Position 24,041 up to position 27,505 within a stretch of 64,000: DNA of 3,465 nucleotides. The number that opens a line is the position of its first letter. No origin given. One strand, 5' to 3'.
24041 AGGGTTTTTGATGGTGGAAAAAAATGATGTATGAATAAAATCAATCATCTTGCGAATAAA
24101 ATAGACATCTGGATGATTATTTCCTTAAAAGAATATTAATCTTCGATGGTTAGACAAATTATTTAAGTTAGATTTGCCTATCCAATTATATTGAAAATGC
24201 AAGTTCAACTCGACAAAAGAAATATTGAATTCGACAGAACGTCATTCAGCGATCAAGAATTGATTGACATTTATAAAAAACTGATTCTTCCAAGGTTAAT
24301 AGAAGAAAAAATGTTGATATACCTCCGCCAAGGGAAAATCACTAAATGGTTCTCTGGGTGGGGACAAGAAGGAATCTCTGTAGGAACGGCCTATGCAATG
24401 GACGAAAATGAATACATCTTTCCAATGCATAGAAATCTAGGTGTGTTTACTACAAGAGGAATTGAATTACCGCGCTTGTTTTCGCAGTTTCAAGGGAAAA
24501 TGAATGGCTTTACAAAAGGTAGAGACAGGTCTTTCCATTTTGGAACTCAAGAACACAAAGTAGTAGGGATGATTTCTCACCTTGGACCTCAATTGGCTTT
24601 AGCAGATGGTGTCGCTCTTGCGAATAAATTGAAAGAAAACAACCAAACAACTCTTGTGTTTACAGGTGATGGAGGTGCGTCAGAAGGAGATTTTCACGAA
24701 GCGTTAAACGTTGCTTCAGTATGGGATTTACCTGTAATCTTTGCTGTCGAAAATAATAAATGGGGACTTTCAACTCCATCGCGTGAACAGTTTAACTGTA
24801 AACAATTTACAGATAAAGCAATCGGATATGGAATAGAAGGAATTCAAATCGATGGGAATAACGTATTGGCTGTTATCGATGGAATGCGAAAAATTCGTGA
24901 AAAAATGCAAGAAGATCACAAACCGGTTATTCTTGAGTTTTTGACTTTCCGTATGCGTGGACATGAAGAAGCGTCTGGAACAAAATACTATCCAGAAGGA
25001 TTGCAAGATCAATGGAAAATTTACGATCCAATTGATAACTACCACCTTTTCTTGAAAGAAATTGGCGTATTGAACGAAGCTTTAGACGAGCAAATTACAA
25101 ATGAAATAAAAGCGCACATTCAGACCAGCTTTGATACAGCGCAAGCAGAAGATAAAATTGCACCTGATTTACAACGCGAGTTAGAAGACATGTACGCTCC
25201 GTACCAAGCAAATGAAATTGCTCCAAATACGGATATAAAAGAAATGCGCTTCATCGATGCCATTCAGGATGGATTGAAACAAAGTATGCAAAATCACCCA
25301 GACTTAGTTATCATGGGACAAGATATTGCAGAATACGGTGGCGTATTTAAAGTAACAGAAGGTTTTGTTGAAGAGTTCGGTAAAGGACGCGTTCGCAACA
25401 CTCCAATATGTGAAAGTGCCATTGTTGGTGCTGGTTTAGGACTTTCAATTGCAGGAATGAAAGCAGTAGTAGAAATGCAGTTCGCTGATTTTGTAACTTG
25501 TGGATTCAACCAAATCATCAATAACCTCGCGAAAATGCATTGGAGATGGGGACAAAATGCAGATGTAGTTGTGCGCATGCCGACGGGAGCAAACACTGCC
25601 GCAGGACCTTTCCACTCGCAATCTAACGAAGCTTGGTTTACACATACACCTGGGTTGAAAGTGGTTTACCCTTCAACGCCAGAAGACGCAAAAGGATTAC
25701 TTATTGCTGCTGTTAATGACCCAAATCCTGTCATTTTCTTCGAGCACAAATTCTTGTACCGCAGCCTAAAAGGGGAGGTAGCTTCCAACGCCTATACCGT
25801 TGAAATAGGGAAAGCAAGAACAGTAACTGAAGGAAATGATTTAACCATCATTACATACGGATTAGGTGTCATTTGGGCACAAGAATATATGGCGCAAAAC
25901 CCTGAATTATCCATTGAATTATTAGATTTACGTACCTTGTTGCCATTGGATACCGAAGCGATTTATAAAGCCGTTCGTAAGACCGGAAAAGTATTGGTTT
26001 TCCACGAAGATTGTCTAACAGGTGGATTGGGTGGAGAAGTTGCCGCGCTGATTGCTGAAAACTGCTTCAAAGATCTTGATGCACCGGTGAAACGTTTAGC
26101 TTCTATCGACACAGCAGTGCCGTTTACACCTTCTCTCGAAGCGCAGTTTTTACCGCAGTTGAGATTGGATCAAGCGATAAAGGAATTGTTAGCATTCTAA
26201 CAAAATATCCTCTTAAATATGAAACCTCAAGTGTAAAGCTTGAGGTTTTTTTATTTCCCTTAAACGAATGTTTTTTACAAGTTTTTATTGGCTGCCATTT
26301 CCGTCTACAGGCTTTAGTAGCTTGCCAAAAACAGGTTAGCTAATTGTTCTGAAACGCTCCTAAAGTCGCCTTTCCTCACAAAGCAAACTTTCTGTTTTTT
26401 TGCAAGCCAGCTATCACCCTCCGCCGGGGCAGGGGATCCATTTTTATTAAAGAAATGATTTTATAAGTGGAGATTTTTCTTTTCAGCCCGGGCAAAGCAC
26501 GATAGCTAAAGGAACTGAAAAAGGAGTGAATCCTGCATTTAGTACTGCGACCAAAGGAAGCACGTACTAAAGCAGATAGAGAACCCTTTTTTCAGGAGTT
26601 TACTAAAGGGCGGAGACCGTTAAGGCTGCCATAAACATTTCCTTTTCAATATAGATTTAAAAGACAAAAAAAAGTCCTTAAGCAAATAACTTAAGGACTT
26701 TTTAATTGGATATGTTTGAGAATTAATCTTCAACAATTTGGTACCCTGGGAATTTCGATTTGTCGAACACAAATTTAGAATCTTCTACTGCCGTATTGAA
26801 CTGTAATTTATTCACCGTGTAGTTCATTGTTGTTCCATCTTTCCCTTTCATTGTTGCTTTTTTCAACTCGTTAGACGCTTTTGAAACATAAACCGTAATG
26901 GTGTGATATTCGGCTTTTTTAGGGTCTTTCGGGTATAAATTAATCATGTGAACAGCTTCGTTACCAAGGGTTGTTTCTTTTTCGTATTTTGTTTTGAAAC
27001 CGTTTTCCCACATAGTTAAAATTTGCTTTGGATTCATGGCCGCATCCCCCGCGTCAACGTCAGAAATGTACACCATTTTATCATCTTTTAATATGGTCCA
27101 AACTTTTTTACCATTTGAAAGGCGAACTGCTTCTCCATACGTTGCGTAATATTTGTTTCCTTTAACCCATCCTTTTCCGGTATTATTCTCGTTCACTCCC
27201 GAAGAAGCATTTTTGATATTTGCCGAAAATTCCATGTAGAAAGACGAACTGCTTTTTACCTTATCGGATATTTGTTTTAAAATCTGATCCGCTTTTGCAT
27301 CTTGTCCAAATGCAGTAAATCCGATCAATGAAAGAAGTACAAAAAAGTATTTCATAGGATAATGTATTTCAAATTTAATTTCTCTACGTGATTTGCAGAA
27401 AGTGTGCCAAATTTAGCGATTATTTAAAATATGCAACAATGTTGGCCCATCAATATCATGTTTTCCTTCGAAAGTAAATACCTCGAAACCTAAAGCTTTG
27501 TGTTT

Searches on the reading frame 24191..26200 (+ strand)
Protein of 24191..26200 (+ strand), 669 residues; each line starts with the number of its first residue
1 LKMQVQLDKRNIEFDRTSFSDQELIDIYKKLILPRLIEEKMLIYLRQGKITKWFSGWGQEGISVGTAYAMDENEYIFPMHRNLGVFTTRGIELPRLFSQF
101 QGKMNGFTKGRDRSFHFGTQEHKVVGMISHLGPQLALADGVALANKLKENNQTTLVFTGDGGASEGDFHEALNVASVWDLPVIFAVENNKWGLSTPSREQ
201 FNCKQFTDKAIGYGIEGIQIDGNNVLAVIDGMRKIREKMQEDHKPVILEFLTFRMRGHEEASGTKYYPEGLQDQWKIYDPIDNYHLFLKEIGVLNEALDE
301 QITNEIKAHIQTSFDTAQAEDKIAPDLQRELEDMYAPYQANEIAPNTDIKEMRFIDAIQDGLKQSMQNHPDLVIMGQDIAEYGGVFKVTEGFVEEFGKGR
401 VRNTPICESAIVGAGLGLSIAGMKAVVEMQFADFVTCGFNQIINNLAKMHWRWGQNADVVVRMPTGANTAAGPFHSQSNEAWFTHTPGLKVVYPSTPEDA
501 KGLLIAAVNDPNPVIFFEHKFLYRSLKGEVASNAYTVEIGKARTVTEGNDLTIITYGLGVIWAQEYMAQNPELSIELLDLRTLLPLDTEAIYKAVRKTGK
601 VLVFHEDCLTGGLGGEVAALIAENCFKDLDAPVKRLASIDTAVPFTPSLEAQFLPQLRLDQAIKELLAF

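Call 75: search_protein_families(library=pfam, proteins=[window:24191-26200:+])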
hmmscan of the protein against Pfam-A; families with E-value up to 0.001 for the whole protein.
window:24191-26200:+ (669 aa): 4 families
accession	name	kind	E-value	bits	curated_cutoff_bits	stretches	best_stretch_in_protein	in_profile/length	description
PF00676.26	E1_dh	-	1.4e-72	244.6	22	1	31-323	4-297/300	Dehydrogenase E1 component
PF02779.29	Transket_pyr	-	1.3e-39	136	27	1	351-524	2-173/174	Transketolase, pyrimidine binding domain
PF02780.25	Transketolase_C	-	7.1e-28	97.4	25.9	1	540-656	1-120/124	Transketolase, C-terminal domain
PF13292.11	DXP_synthase_N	-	6e-06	26.2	21.2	1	128-196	110-178/274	1-deoxy-D-xylulose-5-phosphate synthase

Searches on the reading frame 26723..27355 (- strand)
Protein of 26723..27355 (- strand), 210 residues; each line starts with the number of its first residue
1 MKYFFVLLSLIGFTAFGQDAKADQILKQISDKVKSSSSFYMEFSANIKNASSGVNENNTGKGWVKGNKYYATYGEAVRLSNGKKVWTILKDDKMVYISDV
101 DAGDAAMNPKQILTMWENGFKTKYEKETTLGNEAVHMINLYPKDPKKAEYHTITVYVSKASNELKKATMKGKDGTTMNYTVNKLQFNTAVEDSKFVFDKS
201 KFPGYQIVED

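Call 75: search_protein_families(library=pfam, proteins=[window:26723-27355:-])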
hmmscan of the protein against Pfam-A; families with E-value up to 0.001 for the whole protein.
window:26723-27355:- (210 aa): 3 families
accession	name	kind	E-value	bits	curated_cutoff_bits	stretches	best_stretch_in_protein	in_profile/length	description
PF03548.22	LolA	-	1.1e-09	38.7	23.6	1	76-198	47-165/165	Outer membrane lipoprotein carrier protein LolA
PF16584.11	LolA_2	-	4.2e-09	36.9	26.8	1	15-140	6-123/152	Outer membrane lipoprotein carrier protein LolA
PF17131.11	LolA_like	-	2e-05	24.7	30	1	116-179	67-130/184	Outer membrane lipoprotein-sorting protein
